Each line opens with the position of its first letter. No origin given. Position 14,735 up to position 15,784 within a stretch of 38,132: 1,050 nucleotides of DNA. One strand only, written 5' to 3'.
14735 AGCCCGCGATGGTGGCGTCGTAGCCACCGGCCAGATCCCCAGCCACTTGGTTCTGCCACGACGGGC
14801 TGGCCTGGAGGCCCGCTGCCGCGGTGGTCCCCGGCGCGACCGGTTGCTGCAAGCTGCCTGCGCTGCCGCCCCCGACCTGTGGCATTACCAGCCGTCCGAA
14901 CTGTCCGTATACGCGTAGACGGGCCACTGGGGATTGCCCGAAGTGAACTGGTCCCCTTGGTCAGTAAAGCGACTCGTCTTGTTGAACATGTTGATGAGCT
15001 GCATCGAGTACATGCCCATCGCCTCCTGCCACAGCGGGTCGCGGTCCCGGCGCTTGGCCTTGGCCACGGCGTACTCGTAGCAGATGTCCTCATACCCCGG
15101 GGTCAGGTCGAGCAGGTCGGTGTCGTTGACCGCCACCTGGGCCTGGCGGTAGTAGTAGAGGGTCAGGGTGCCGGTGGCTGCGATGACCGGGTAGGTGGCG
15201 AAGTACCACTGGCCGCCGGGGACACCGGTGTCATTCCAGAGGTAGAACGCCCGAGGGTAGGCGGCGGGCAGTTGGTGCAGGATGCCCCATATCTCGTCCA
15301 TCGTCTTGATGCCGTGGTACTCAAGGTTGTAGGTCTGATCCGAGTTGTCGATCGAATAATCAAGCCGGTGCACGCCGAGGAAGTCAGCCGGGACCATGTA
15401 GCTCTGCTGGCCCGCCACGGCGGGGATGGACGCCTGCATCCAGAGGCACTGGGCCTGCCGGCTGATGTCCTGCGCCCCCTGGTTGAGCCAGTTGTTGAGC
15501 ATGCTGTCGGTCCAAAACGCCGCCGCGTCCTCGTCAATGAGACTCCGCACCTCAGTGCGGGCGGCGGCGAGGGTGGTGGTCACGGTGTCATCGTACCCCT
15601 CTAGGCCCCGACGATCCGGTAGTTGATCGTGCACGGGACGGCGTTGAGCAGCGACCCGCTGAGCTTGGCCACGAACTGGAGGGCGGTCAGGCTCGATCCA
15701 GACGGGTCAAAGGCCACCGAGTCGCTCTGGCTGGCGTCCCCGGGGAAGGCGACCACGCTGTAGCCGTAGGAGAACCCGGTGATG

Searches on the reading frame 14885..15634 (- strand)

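Call 19: search_protein_families(library=phrogs, proteins=[window:14885-15634:-], max_evalue=0.001)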
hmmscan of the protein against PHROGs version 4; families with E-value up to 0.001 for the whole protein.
window:14885-15634:- (249 aa): 1 family
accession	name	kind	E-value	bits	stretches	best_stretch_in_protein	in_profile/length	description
phrog_399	-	head and packaging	3.5e-10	40.8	1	30-197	13-176/220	structural protein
